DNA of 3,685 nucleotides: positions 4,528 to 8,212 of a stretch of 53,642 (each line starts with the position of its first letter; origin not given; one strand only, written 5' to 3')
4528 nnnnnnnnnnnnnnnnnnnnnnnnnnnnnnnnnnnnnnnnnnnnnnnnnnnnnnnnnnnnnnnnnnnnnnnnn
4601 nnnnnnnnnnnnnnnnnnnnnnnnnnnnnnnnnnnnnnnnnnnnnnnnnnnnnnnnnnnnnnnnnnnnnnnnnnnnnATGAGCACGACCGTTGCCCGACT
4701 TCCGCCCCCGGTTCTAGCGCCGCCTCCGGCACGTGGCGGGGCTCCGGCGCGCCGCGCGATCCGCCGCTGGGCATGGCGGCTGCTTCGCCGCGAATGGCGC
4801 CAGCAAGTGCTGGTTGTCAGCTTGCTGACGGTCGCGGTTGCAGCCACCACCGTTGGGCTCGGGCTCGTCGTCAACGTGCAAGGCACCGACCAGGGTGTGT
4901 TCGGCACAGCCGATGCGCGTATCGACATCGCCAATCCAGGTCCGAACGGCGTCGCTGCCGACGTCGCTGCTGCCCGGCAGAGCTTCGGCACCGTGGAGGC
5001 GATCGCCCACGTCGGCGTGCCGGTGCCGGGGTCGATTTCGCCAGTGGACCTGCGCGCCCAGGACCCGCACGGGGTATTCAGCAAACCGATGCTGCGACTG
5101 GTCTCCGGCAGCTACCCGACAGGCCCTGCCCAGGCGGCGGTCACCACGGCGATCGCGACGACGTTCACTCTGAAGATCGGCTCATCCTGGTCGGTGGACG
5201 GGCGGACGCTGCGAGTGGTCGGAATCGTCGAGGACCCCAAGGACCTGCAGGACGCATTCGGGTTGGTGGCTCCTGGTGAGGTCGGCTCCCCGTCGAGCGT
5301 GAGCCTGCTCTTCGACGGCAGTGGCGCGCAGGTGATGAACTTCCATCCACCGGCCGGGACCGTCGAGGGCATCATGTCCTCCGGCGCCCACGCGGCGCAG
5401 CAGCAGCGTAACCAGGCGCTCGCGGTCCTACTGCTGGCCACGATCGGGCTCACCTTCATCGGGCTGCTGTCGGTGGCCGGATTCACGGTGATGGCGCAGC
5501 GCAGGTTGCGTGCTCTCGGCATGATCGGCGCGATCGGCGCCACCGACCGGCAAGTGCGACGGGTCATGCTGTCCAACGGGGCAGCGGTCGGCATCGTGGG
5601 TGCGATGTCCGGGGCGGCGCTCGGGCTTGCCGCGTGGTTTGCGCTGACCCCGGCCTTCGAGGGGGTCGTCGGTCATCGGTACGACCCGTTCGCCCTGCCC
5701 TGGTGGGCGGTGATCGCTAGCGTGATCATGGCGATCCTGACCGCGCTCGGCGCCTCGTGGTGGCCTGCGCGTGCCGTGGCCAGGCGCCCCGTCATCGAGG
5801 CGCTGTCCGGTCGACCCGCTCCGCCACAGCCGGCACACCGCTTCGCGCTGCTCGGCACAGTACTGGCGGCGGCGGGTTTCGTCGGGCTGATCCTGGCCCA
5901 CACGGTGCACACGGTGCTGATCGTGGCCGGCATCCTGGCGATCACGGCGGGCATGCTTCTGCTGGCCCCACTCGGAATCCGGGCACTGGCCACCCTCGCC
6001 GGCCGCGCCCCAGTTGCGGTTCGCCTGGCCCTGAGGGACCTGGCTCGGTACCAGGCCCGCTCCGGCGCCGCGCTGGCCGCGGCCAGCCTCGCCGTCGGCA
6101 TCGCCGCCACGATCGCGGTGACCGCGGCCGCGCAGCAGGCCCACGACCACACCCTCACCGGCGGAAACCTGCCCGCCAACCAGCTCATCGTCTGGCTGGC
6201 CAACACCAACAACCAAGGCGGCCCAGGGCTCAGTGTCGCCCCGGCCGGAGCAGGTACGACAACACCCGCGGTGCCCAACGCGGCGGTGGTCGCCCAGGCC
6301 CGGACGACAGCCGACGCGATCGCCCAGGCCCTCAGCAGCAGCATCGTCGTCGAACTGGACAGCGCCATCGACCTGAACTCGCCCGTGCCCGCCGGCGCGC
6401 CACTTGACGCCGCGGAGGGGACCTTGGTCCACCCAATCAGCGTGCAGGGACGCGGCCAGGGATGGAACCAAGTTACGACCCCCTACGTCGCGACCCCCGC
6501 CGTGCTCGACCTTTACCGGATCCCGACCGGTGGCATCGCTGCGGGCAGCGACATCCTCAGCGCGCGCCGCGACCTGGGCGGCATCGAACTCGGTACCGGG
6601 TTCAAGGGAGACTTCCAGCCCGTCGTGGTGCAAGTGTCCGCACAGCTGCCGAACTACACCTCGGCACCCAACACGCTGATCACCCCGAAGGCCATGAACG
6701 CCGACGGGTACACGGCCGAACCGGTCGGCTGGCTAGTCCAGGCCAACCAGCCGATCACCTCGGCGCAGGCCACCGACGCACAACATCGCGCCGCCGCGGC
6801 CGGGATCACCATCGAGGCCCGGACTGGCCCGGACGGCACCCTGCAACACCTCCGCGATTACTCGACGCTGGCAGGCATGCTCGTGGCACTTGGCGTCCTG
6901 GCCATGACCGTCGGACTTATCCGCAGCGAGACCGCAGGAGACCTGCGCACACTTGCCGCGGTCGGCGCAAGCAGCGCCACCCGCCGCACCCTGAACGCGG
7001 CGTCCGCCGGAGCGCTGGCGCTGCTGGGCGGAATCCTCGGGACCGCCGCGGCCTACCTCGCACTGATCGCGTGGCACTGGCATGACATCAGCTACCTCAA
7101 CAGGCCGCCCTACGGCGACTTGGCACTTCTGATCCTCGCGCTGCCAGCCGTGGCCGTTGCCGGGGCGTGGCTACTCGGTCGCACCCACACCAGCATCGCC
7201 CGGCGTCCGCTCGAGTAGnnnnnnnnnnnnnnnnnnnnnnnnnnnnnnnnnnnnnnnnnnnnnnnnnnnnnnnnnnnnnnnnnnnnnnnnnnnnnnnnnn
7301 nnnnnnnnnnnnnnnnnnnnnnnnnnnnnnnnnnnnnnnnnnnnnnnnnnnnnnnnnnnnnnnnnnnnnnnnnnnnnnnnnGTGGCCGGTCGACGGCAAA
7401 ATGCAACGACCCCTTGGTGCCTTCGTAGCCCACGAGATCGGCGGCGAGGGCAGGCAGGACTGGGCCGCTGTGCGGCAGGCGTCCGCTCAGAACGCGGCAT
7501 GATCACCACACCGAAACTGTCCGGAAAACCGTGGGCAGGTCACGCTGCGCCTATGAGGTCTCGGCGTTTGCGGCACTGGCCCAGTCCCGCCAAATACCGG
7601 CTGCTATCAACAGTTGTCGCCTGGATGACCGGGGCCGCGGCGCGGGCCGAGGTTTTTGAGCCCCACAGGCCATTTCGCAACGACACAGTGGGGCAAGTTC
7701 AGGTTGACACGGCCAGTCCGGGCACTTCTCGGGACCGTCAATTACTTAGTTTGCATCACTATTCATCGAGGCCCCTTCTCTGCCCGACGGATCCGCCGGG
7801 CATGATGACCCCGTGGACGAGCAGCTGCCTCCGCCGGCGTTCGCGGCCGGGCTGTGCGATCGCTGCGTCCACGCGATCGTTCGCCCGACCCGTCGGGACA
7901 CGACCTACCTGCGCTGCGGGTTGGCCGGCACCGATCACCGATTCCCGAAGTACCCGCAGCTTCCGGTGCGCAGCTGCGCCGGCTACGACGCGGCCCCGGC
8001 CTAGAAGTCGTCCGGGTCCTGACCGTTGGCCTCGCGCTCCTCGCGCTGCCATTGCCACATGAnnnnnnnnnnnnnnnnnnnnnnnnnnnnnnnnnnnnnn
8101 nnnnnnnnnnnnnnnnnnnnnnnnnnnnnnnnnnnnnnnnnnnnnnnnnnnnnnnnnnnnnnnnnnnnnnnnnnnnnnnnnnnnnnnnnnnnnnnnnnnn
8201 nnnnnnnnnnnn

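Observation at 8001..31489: Complete extracellular contractile injection system (eCIS / phage-tail-like) locus with its own regulator and toxin candidate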

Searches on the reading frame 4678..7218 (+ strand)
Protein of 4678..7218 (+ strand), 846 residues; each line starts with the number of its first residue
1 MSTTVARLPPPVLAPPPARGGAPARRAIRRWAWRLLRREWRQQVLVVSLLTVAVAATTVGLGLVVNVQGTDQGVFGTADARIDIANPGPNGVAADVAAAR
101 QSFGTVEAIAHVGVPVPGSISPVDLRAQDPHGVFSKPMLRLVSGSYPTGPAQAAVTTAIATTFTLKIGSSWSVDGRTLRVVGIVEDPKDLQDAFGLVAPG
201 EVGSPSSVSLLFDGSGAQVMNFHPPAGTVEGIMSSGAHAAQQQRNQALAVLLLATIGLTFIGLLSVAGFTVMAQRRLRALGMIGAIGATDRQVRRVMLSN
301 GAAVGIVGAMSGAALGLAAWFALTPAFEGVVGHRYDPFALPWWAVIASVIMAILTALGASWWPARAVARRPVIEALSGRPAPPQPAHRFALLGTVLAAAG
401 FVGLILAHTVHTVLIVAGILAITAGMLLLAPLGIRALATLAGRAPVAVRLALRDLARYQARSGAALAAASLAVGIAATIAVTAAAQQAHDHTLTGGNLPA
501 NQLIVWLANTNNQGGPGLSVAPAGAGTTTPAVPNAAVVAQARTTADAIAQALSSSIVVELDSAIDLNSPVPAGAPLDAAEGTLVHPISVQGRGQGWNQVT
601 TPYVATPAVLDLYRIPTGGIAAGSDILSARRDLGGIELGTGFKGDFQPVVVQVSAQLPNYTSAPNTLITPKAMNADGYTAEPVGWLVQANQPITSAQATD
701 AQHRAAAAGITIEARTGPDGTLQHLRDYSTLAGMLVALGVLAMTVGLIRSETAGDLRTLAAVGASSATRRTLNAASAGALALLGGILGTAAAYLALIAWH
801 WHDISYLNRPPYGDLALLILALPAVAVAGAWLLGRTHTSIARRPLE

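Call 10: search_protein_families(library=pfam, proteins=[window:4678-7218:+], max_evalue=0.001)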
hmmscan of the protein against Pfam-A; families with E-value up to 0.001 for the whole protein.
window:4678-7218:+ (846 aa): 2 families
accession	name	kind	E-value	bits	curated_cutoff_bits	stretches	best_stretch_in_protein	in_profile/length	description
PF02687.27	FtsX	-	1.8e-14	54.2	25.5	2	253-371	5-119/120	FtsX-like permease C-terminal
PF12704.14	MacB_PCD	-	7.8e-05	23.5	27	1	45-191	3-160/207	MacB-like periplasmic core domain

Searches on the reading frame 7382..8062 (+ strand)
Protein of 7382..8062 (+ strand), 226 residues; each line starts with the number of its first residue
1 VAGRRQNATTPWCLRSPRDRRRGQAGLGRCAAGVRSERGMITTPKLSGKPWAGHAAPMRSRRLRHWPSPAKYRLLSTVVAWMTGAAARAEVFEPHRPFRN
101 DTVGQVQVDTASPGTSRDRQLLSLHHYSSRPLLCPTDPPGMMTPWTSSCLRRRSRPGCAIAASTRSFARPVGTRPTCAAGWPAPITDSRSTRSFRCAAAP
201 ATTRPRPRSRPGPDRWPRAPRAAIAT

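Call 10: search_protein_families(library=pfam, proteins=[window:7382-8062:+], max_evalue=0.001)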
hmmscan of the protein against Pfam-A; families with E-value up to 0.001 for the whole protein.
window:7382-8062:+ (226 aa): 0 families

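Call 107: search_protein_families(library=pfam, proteins=[window:7382-8062:+], max_evalue=0.01)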
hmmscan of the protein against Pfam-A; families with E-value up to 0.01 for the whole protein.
window:7382-8062:+ (226 aa): 0 families
